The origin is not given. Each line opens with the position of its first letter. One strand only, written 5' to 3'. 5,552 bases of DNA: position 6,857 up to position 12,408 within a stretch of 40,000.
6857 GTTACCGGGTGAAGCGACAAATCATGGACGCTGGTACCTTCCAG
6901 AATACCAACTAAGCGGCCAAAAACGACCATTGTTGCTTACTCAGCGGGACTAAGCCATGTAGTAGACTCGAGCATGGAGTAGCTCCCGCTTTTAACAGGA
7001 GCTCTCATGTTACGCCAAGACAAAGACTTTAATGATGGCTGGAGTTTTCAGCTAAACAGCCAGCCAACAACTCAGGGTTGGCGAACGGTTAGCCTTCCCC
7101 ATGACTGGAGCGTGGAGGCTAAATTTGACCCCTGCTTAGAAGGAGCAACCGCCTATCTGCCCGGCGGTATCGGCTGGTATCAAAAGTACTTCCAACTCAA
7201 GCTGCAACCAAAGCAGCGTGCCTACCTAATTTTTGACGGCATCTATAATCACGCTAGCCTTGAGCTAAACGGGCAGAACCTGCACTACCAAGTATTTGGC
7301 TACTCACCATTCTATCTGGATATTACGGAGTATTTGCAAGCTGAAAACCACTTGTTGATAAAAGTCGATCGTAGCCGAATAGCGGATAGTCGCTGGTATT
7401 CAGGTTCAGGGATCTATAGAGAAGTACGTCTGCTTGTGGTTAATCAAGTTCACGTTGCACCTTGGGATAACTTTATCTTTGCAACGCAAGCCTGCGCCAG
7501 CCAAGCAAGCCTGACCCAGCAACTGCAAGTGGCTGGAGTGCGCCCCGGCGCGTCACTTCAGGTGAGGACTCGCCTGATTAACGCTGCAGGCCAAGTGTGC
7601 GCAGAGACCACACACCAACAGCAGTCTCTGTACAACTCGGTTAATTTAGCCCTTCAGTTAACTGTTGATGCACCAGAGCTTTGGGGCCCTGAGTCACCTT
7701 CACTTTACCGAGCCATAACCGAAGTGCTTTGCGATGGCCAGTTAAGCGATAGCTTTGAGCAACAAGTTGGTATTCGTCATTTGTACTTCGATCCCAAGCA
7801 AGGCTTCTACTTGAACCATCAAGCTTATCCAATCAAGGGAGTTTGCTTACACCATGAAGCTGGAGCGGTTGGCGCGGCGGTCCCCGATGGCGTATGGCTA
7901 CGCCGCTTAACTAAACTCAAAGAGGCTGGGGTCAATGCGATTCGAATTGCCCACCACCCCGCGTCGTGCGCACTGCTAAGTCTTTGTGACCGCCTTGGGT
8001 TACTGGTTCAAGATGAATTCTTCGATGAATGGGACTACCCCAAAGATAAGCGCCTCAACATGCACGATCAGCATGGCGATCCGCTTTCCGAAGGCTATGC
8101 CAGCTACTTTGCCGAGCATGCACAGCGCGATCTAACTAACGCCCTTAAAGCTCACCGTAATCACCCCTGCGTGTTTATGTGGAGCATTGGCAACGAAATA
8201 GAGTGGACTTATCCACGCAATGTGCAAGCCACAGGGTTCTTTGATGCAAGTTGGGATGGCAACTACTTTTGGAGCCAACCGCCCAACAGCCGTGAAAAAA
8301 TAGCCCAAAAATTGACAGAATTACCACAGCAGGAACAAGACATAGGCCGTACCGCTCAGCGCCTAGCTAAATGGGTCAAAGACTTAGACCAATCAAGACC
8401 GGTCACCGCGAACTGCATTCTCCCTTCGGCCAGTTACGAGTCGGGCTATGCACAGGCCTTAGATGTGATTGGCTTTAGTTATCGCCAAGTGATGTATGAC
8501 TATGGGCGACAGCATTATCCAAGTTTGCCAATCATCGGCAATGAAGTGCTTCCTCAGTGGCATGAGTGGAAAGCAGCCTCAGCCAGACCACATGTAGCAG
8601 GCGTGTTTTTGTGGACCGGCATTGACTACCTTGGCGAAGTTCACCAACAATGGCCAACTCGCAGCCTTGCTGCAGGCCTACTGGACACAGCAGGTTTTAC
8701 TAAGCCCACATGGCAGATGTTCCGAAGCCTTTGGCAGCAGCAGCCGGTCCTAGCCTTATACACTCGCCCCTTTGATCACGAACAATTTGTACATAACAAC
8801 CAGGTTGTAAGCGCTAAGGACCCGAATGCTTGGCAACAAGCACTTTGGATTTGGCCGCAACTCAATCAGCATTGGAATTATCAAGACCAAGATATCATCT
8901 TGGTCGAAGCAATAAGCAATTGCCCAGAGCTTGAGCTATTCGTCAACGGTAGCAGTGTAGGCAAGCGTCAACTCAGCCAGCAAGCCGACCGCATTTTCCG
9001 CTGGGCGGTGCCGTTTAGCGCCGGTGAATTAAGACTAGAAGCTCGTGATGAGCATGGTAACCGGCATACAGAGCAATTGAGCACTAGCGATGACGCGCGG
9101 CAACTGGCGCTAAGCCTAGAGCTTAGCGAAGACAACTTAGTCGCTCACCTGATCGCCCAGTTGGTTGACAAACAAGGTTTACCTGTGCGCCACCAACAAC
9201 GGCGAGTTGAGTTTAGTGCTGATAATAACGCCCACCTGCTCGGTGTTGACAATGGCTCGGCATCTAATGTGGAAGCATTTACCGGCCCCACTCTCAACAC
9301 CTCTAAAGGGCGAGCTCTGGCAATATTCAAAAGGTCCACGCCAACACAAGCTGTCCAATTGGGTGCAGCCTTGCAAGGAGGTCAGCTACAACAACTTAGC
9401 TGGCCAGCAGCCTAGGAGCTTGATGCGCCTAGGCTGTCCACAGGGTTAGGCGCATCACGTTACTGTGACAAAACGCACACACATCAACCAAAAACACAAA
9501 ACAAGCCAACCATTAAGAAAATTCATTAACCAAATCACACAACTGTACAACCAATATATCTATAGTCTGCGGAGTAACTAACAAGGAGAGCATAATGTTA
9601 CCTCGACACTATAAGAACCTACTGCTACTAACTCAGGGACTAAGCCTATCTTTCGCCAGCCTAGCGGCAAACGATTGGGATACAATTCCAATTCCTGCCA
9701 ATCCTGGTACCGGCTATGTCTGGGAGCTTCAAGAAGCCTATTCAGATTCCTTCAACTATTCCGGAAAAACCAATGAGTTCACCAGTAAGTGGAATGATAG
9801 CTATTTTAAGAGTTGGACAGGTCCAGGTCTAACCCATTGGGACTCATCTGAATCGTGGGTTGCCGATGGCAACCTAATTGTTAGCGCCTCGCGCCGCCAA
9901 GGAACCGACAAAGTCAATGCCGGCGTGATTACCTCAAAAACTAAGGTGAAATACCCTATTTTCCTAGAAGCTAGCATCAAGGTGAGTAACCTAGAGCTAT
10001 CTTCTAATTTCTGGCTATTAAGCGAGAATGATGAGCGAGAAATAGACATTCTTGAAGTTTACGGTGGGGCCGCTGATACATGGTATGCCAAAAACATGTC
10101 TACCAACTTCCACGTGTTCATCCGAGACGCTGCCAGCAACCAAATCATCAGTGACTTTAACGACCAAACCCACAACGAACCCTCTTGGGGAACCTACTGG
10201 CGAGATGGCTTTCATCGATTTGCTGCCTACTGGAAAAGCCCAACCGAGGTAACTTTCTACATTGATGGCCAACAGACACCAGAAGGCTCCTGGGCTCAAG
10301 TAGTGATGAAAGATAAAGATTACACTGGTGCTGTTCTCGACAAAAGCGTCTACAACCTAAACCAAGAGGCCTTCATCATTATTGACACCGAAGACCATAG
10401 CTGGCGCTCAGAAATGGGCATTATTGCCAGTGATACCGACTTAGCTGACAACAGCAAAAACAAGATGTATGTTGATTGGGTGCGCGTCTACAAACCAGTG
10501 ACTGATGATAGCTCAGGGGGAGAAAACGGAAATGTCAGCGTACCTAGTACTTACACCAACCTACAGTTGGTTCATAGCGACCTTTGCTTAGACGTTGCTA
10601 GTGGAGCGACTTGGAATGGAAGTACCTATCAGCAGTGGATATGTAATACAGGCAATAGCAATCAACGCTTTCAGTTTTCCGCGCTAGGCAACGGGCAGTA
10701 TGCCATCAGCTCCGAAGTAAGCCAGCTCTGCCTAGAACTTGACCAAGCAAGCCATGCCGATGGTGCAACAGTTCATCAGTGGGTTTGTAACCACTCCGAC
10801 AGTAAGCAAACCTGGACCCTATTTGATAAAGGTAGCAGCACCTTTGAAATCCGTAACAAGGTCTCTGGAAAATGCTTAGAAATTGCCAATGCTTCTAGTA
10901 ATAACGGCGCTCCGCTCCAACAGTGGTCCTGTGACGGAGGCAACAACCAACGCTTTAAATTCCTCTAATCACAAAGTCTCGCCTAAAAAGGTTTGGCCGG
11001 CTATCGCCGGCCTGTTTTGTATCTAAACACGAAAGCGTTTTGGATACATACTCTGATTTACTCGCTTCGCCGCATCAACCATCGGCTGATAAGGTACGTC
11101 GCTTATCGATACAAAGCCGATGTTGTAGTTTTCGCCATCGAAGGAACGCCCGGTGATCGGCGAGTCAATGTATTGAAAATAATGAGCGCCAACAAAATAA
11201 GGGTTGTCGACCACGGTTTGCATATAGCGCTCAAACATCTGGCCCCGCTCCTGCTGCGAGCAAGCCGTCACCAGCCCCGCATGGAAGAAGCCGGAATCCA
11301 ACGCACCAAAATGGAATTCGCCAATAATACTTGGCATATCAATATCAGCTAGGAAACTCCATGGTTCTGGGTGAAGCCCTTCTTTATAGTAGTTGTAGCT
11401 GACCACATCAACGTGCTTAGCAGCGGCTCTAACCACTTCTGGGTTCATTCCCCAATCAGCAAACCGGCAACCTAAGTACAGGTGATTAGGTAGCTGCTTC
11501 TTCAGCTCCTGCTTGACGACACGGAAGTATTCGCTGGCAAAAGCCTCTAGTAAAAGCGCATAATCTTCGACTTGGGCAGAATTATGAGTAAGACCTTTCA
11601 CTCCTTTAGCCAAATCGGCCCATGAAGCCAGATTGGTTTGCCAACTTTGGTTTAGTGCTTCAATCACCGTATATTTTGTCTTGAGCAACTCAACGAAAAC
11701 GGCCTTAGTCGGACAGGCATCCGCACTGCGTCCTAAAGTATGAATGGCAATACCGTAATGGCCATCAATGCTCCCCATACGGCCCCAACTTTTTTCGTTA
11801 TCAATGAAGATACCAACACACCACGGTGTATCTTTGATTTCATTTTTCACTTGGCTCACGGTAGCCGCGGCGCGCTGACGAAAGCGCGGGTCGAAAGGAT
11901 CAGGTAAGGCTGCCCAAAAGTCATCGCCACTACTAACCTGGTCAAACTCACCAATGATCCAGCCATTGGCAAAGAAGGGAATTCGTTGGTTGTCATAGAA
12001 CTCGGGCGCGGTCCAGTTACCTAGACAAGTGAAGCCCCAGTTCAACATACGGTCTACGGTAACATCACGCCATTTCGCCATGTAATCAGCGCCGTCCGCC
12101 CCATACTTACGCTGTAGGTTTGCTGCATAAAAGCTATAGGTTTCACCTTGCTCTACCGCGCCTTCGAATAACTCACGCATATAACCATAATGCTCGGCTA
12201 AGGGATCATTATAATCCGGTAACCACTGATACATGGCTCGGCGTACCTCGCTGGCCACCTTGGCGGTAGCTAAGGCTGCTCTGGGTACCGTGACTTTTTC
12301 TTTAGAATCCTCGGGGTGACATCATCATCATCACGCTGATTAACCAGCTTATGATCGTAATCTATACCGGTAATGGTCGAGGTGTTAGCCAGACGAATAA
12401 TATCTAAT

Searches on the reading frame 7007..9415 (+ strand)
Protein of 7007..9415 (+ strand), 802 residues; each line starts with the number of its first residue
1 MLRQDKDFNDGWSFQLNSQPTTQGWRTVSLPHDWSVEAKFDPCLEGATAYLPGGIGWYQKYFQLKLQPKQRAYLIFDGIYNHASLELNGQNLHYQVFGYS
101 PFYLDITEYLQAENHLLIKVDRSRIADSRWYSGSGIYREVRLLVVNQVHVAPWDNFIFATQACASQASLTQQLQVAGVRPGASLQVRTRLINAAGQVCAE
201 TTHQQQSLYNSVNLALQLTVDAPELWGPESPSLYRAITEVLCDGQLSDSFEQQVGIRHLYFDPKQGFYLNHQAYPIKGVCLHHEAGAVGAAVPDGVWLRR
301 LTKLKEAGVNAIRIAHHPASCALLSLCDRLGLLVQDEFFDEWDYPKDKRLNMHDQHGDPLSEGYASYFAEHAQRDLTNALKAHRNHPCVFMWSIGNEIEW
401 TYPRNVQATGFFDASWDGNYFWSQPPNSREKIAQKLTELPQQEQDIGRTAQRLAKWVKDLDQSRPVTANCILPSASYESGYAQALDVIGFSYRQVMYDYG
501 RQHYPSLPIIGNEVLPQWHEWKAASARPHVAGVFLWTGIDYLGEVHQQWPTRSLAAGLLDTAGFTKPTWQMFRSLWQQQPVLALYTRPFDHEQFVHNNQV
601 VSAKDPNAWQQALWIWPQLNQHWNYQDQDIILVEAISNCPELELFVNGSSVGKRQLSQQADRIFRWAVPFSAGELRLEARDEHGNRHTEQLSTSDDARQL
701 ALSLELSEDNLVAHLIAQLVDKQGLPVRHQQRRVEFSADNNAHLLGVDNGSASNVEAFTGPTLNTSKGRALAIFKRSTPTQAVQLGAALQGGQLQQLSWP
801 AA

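Call 69: search_protein_families(library=pfam, proteins=[window:7007-9415:+])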
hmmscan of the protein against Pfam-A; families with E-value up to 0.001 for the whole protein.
window:7007-9415:+ (802 aa): 6 families
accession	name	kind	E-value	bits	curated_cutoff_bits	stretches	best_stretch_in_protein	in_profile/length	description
PF02837.24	Glyco_hydro_2_N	-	3.7e-22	79.5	28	1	7-143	3-166/169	Glycosyl hydrolases family 2, sugar binding domain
PF02836.23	Glyco_hydro_2_C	-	2.7e-21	76.4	21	1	265-398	6-136/302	Glycosyl hydrolases family 2, TIM barrel domain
PF16355.11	DUF4982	-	3.4e-15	56.2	23.9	1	631-685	4-58/61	Domain of unknown function (DUF4982)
PF18565.7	Glyco_hydro2_C5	-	1.4e-13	51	32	1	712-792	17-97/103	Glycoside hydrolase family 2 C-terminal domain 5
PF00703.27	Glyco_hydro_2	-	1.9e-11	45.1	23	1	176-257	28-109/109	Glycosyl hydrolases family 2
PF22666.2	Glyco_hydro_2_N2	-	6.4e-05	23.5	27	1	57-122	51-119/167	Glycosyl hydrolase 2 galactose-binding domain-like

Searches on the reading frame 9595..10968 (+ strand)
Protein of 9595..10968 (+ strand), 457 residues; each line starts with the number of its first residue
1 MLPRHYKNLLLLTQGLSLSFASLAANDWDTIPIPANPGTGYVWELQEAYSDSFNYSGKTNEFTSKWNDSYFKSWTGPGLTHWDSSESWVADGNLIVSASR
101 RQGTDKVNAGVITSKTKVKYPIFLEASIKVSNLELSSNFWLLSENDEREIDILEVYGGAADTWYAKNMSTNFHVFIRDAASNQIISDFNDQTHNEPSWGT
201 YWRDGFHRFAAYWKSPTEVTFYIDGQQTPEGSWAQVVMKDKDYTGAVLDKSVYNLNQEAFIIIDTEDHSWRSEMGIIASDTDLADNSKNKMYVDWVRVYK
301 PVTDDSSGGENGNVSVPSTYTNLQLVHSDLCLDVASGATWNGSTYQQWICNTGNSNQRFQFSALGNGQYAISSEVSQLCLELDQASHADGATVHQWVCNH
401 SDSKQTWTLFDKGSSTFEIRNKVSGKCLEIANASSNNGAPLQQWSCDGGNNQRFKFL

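Call 69: search_protein_families(library=pfam, proteins=[window:9595-10968:+])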
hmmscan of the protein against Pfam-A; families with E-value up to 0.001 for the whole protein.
window:9595-10968:+ (457 aa): 3 families
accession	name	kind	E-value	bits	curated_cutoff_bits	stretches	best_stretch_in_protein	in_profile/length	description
PF14200.12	RicinB_lectin_2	-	1.2e-29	103.3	25.6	2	318-396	12-89/89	Ricin-type beta-trefoil lectin domain-like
PF00652.28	Ricin_B_lectin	-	3.5e-23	82.6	29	1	320-454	2-126/126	Ricin-type beta-trefoil lectin domain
PF03498.20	CDtoxinA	-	3.9e-07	30.2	22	0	389-453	70-133/149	Cytolethal distending toxin A/C domain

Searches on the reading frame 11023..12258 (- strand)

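Call 69: search_protein_families(library=pfam, proteins=[window:11023-12258:-])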
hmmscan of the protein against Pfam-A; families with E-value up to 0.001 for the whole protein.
window:11023-12258:- (411 aa): 1 family
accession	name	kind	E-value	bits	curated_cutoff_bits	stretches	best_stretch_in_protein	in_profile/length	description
PF02449.21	Glyco_hydro_42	-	5.6e-06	26.4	21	1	124-293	106-264/376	Beta-galactosidase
